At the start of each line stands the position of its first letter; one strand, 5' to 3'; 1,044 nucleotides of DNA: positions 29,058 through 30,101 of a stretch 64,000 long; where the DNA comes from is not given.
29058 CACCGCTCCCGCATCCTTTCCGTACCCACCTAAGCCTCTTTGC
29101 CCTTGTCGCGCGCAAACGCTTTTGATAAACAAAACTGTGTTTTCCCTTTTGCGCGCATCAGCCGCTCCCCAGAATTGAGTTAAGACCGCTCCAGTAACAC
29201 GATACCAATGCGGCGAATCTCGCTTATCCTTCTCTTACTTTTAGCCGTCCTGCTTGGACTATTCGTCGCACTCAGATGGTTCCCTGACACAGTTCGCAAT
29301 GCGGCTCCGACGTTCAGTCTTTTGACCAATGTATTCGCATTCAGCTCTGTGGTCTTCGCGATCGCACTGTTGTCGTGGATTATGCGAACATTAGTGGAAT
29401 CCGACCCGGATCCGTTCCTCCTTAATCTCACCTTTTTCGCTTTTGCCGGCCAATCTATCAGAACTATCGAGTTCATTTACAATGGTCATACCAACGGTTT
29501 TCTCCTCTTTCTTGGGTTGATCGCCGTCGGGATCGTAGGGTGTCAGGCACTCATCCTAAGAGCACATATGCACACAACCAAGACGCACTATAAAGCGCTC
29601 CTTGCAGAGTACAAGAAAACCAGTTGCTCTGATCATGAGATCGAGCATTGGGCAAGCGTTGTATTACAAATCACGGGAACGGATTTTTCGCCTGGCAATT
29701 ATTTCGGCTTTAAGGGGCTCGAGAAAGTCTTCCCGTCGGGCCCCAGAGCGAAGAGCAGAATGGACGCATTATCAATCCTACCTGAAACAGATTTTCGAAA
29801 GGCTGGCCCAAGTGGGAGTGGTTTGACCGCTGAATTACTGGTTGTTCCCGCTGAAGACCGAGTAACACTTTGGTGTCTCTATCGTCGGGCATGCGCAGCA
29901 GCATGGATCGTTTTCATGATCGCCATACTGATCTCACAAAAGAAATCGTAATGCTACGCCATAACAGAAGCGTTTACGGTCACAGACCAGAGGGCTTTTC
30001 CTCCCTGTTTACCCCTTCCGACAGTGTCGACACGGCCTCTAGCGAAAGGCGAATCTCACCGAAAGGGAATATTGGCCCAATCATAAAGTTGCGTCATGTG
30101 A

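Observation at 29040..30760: Lower-GC two-gene islet (membrane protein plus CDP-alcohol phosphatidyltransferase) accreted next to the att-like remnant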

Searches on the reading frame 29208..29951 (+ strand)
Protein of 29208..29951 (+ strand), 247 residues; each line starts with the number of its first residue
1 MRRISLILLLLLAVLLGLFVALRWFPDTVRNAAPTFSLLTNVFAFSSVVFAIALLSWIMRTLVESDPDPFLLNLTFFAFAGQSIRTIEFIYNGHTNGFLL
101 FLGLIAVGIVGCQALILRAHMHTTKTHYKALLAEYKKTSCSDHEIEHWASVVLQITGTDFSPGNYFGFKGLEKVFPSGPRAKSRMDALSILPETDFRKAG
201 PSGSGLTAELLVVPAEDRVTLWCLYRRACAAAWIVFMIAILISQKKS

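Call 6: search_protein_families(library=pfam, proteins=[window:29208-29951:+], max_evalue=0.01)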
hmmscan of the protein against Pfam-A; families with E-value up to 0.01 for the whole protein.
window:29208-29951:+ (247 aa): 0 families

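Call 7: search_protein_families(library=ncbifam, proteins=[window:29208-29951:+], max_evalue=0.01)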
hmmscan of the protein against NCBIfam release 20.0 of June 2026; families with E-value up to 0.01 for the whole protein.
window:29208-29951:+ (247 aa): 0 families

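Call 8: search_protein_families(library=padloc, proteins=[window:29208-29951:+], max_evalue=0.1)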
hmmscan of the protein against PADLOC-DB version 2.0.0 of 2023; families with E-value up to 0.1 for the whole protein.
window:29208-29951:+ (247 aa): 1 family
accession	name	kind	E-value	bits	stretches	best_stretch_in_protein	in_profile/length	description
PDLC03963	SoFic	-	0.013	12.9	1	92-155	200-259/361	-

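Call 9: search_protein_families(library=phrogs, proteins=[window:29208-29951:+], max_evalue=0.1)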
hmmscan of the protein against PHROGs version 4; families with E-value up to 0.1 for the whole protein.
window:29208-29951:+ (247 aa): 0 families

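Call 10: find_homologous_proteins(query=window:29208-29951:+, max_evalue=0.001)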
Query window:29208-29951:+ (247 aa): 26 proteins with E <= 0.001 among 4217 candidates.
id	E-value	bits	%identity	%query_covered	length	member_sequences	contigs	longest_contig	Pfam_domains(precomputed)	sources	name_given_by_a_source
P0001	1.3e-159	547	100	100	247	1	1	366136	-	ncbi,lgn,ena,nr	ncbi:MAG TPA: hypothetical protein VJU77_08505 [Chthoniobacterales bacterium]|nr:hypothetical protei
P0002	3.0e-90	320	62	99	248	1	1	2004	-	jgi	jgi:hypothetical protein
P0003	1.2e-73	266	54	99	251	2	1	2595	-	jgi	jgi:hypothetical protein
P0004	8.4e-67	243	51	90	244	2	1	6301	-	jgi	jgi:hypothetical protein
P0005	7.2e-64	234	53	82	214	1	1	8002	-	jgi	jgi:hypothetical protein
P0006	7.5e-64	234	55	82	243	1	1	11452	-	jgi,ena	-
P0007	1.5e-61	226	51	89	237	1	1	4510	-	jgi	jgi:hypothetical protein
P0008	1.3e-56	210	53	84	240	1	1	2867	-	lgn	-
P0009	7.3e-53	198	46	83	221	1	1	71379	-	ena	-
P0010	4.9e-47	179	46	84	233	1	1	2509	-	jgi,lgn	-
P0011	4.9e-45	172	44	85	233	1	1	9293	-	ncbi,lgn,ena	-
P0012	1.3e-38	151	40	89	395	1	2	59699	PF09335.17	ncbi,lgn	-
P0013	2.7e-38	150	41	83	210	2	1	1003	-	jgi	jgi:hypothetical protein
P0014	1.3e-37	148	41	82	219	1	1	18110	-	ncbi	-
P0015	3.1e-34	137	42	83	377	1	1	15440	PF09335.17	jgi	jgi:membrane protein YqaA with SNARE-associated domain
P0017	5.9e-34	136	40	85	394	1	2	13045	PF09335.17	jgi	jgi:membrane protein YqaA with SNARE-associated domain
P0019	2.2e-33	134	40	81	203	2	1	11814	-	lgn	-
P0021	5.2e-33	133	40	83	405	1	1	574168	PF09335.17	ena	-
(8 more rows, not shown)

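Call 13: find_encoding_contigs(protein=P0009, flank=8000, max_places=3)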
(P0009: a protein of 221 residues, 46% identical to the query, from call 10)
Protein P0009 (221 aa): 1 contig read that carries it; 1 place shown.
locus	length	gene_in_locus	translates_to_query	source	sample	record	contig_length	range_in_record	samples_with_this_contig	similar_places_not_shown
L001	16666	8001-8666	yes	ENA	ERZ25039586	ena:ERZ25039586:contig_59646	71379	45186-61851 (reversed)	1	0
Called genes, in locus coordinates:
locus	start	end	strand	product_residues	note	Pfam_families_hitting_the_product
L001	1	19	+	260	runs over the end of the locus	PF00795:CN_hydrolase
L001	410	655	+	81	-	-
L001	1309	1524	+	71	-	-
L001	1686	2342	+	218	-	-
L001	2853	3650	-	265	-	PF00795:CN_hydrolase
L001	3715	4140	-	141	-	-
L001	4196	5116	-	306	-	PF00324:AA_permease, PF13520:AA_permease_2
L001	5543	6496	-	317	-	PF00815:Histidinol_dh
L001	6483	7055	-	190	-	-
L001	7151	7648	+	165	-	PF09335:VTT_dom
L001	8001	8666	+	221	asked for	-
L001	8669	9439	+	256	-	PF01066:CDP-OH_P_transf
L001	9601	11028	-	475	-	-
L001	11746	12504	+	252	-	PF00108:Thiolase_N, PF00109:ketoacyl-synt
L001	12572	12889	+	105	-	PF02803:Thiolase_C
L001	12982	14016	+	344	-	-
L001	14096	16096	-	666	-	PF13623:SurA_N_2, PF13624:SurA_N_3, PF13616:Rotamase_3 (weak), PF00639:Rotamase (weak), PF13145:Rotamase_2 (weak)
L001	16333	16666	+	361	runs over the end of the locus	PF03741:TerC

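Call 14: find_encoding_contigs(protein=P0021, flank=8000, max_places=3)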
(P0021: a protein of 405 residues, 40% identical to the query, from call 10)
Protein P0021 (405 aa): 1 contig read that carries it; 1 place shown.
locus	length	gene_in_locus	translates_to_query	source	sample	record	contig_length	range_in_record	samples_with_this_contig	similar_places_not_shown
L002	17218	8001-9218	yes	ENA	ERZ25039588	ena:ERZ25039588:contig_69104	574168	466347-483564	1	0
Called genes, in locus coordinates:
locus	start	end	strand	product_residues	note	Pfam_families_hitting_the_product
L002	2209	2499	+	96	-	-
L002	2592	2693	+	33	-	-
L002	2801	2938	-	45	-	-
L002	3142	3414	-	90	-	-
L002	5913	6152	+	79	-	PF00961:LAGLIDADG_1 (weak)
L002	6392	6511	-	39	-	-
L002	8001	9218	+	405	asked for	PF09335:VTT_dom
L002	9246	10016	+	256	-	PF01066:CDP-OH_P_transf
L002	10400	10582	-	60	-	-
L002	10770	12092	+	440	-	-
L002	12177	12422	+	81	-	PF20008:DUF6429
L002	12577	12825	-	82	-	PF07705:CARDB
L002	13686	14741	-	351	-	-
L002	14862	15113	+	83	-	-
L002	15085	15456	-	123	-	-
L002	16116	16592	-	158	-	PF01699:Na_Ca_ex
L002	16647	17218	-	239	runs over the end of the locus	PF01699:Na_Ca_ex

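Call 15: find_encoding_contigs(protein=P0012, flank=8000, max_places=3)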
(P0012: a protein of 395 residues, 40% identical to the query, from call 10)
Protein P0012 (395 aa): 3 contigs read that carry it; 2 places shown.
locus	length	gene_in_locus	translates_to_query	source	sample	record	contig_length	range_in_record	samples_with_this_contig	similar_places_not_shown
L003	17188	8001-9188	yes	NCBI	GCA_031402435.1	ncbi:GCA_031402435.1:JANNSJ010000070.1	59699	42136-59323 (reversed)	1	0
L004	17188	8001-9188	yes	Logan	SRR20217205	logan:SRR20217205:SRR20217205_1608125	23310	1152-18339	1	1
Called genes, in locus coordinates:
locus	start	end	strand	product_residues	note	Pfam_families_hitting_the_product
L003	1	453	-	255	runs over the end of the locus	-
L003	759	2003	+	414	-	PF00271:Helicase_C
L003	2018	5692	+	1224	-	PF02384:N6_Mtase (faint), PF20473:MmeI_Mtase (weak), PF07669:Eco57I, PF12950:TaqI_C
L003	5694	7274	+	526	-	PF02463:SMC_N, PF13166:AAA_13 (faint), PF13175:AAA_15, PF13476:AAA_23, PF13555:AAA_29 (weak)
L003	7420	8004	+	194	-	PF00702:Hydrolase (weak), PF09419:PGP_phosphatase, PF13419:HAD_2 (faint), PF13242:Hydrolase_like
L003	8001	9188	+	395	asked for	PF09335:VTT_dom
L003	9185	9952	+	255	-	PF01066:CDP-OH_P_transf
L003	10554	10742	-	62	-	-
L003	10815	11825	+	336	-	PF28530:DUF8426, PF04471:Mrr_cat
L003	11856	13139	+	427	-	-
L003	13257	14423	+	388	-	-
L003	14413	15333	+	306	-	-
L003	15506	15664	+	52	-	-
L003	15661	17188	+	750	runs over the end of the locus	PF01807:Zn_ribbon_DnaG, PF13155:Toprim_2 (weak), PF08706:D5_N, PF19263:DUF5906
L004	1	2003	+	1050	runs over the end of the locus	?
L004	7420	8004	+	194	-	PF00702:Hydrolase (weak), PF09419:PGP_phosphatase, PF13419:HAD_2 (faint), PF13242:Hydrolase_like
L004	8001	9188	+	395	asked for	PF09335:VTT_dom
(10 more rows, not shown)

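Call 16: find_encoding_contigs(protein=P0014, flank=8000, max_places=3)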
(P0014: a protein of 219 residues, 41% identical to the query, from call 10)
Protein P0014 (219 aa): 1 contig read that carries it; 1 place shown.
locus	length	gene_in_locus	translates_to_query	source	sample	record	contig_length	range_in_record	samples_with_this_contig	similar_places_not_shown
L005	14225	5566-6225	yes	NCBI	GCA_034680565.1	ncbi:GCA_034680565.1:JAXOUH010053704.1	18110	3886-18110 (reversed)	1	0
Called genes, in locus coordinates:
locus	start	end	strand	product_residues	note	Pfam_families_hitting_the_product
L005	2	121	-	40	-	?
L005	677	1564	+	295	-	-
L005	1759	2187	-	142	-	-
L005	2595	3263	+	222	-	-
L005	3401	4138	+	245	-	PF01209:Ubie_methyltran, PF13489:Methyltransf_23, PF13847:Methyltransf_31, PF08241:Methyltransf_11, PF08242:Methyltransf_12, PF13649:Methyltransf_25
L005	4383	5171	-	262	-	PF13407:Peripla_BP_4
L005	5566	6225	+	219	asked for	-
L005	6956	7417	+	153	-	PF22551:TY-Chap1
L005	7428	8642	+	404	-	PF13401:AAA_22 (faint), PF05496:RuvB_N (faint), PF01078:Mg_chelatase (faint), PF00004:AAA, PF07728:AAA_5 (faint), PF17866:AAA_lid_6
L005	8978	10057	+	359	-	PF12146:Hydrolase_4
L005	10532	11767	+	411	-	PF13458:Peripla_BP_6, PF01094:ANF_receptor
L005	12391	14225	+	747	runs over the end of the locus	PF13385:Laminin_G_3, PF02210:Laminin_G_2 (faint), PF13385:Laminin_G_3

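Call 17: find_encoding_contigs(protein=P0006, flank=8000, max_places=3)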
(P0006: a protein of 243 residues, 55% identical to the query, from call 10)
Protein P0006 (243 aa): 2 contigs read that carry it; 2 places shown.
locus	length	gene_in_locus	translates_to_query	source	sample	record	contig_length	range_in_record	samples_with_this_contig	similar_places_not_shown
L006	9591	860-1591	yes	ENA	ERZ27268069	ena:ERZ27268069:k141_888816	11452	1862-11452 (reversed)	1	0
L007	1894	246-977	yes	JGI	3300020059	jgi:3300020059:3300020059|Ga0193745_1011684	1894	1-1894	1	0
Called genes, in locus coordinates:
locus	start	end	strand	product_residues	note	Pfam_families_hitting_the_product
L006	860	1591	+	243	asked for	-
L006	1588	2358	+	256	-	PF01066:CDP-OH_P_transf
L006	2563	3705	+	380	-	-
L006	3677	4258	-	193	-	PF01066:CDP-OH_P_transf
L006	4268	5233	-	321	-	PF02899:Phage_int_SAM_1, PF00589:Phage_integrase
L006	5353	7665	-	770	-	PF17152:CHASE8, PF00672:HAMP, PF00989:PAS (faint), PF08447:PAS_3, PF00512:HisKA, PF02518:HATPase_c, PF00072:Response_reg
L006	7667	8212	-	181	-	PF13689:DUF4154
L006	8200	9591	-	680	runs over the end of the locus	PF07715:Plug, PF00593:TonB_dep_Rec_b-barrel, PF14905:OMP_b-brl_3 (weak)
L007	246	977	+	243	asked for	-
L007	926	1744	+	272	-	PF01066:CDP-OH_P_transf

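Call 26: list_cluster_members(proteins=[P0011, P0012, P0014, P0027, P0085, P0009, P0021])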
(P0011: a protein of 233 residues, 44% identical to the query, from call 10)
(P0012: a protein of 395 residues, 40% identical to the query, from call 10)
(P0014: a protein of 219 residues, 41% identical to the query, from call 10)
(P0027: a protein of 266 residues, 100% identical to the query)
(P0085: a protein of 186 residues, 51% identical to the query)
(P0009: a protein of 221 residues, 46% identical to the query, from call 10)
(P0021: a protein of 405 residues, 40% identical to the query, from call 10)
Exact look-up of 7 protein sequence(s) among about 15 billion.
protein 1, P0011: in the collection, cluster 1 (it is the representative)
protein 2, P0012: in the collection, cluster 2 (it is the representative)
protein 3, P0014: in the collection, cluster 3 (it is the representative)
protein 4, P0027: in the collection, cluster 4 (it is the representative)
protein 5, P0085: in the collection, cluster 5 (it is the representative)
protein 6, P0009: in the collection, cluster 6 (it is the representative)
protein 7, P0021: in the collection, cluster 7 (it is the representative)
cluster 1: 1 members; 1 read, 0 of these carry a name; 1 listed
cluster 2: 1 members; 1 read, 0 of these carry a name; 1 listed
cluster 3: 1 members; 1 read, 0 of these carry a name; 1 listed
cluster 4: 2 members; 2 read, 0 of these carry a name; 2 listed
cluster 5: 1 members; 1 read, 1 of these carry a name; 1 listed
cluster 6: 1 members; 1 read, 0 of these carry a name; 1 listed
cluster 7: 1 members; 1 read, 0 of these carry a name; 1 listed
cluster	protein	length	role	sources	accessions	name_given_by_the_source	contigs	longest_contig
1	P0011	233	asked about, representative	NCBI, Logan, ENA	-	-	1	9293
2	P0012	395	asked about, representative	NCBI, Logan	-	-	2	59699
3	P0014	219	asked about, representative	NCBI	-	-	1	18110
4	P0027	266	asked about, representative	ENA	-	-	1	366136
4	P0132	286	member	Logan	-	-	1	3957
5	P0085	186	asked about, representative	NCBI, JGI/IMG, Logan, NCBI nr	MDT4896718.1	MAG: CDP-diacylglycerol---glycerol-3-phosphate 3-phosphatidyltransferase [Acidobacteriota ... | phosphatidylglycerophosphate synthase | CDP-diacylglycerol---glycerol-3-phosphate 3-phosphatidyltransferase [Acidobacteriota ...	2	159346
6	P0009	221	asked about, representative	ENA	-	-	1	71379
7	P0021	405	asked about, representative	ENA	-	-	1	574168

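Call 34: predict_structure(alignment_id=A2)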
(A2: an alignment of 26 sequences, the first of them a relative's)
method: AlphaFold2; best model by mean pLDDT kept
length: 247 residues; sequences in the alignment: 26
mean_pLDDT: 81.5   pTM: 0.72
mean pLDDT of the five models: 81.5, 79.4, 79.0, 77.0, 75.9
residues with pLDDT >= 90: 97; 70-90: 93; 50-70: 55; < 50: 2
segments of 3 or more residues with pLDDT < 50: none
pLDDT, mean of each block of 10 residues (from residue 1): 68 76 58 59 73 75 66 85 86 84 91 90 95 95 96 88 58 65 93 93 88 90 91 92 80
secondary structure, 60 per line:
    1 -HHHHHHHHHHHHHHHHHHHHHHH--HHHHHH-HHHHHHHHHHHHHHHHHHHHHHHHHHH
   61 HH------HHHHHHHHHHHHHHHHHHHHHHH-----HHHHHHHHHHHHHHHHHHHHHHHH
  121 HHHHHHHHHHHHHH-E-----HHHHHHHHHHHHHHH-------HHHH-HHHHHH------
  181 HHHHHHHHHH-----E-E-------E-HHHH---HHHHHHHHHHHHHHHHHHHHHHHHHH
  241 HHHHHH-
elements in order: H2-24 H27-32 H34-62 H69-91 H97-134 H142-156 H164-167 H169-174 H181-190 H208-211 H215-246

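Call 40: find_related_loci(query=A2, collection=viral_contigs, flank=8000)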
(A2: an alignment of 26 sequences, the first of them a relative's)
Query A2 (247 aa) in viral_contigs; peptide patterns used: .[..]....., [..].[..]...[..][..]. (x = any residue, [..] = any of these).
209 stretches matched a pattern, but none encodes a relative of the query by tblastn (E <= 1e-3).

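Call 41: find_related_loci(query=A2, collection=metagenome_contigs, flank=8000)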
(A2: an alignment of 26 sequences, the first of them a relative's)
Query A2 (247 aa) in metagenome_contigs; peptide patterns used: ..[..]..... (x = any residue, [..] = any of these).
378 stretches matched a pattern; 15 encode a relative of the query (tblastn E <= 1e-3); 15 distinct loci.
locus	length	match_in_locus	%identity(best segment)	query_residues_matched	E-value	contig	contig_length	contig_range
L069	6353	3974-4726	54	1-245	1e-77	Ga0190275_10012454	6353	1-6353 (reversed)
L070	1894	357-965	55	43-245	3e-69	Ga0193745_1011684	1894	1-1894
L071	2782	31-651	45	30-245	6e-51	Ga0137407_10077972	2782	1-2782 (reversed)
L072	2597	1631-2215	40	45-245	2e-43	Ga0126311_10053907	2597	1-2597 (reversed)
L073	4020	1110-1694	40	45-245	2e-43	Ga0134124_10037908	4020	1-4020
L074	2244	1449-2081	37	31-246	9e-43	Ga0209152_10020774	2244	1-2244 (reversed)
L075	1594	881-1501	40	34-243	4e-42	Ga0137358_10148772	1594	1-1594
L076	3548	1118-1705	40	44-244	2e-38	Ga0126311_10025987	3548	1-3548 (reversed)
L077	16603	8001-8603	39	35-242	6e-37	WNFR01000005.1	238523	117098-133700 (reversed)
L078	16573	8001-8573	37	45-242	1e-36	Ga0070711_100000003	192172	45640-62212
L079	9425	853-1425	37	45-242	1e-36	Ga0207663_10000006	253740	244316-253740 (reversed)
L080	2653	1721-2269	36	52-244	9e-33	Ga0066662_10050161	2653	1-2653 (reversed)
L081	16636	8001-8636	35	41-244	1e-31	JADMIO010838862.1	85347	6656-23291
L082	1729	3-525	51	67-245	2e-35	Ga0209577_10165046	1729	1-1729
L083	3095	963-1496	33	57-241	2e-27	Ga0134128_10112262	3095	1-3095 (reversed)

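Call 43: find_encoding_contigs(protein=P0015, flank=8000, max_places=2)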
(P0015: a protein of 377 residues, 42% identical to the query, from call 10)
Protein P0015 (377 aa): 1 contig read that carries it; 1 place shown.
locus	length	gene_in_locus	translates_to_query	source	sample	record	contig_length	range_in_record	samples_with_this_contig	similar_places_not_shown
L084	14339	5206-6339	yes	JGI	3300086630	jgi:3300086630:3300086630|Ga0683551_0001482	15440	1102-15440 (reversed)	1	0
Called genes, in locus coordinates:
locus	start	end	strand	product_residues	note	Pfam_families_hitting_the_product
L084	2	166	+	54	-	?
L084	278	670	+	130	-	-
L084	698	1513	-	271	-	PF24741:AlkZ-rel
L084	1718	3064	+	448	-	PF14684:Tricorn_C1, PF03572:Peptidase_S41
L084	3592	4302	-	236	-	-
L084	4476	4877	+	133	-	-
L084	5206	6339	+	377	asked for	PF09335:VTT_dom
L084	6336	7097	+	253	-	PF01066:CDP-OH_P_transf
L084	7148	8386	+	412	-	-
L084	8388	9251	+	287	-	PF02086:MethyltransfD12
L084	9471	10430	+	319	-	PF08867:FRG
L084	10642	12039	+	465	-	PF14338:Mrr_N, PF03235:GmrSD_N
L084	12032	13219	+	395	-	PF13175:AAA_15 (weak), PF13304:AAA_21, PF13175:AAA_15, PF12476:DUF3696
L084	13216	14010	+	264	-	-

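Call 44: find_encoding_contigs(protein=P0017, flank=8000, max_places=2)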
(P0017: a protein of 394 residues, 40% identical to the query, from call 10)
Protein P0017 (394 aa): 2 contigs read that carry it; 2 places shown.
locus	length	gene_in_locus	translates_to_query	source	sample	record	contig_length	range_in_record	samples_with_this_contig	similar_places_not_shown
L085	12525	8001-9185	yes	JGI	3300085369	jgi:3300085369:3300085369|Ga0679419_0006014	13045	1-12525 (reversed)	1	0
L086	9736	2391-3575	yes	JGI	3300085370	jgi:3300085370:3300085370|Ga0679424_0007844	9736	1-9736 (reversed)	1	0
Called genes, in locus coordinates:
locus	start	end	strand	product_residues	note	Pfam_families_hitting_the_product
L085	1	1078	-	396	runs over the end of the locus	-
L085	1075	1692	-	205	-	PF13442:Cytochrome_CBB3, PF00034:Cytochrom_C (weak)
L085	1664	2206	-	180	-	PF11821:ActD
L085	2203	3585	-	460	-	PF03916:NrfD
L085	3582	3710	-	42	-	-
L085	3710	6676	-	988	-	PF12838:Fer4_7 (weak), PF13247:Fer4_11 (weak)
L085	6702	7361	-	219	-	PF02085:Cytochrom_CIII (faint), PF14522:Cytochrome_C7 (faint), PF14537:Cytochrom_c3_2 (weak)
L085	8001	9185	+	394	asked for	PF09335:VTT_dom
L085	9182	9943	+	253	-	PF01066:CDP-OH_P_transf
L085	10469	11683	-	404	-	PF18152:DAHP_snth_FXD, PF00793:DAHP_synth_1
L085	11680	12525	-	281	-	?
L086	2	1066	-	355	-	?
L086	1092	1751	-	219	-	PF02085:Cytochrom_CIII (faint), PF14522:Cytochrome_C7 (faint), PF22113:Mtrc-MtrF_II-IV_dom (faint), PF14537:Cytochrom_c3_2 (weak)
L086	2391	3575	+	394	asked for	PF09335:VTT_dom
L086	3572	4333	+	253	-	PF01066:CDP-OH_P_transf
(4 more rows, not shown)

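Call 45: find_encoding_contigs(protein=P0019, flank=8000, max_places=2)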
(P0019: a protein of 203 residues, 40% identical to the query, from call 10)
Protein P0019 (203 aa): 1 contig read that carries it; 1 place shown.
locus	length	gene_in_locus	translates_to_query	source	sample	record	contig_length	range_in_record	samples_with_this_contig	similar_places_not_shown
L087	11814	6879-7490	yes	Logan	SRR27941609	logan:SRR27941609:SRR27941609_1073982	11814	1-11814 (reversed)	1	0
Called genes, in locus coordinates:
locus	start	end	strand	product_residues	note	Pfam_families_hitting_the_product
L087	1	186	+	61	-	?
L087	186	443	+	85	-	-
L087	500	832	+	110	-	-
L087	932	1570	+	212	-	-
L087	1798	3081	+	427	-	PF04326:SLFN_AlbA_2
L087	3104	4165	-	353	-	PF04343:DUF488, PF22751:DUF488-N3a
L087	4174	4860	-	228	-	PF22557:DuOB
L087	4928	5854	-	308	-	PF02899:Phage_int_SAM_1, PF00589:Phage_integrase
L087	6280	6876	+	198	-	PF09335:VTT_dom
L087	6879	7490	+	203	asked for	-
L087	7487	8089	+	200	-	PF01066:CDP-OH_P_transf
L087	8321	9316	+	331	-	-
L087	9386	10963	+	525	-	PF02310:B12-binding, PF04055:Radical_SAM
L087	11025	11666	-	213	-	PF00702:Hydrolase, PF12710:HAD, PF13419:HAD_2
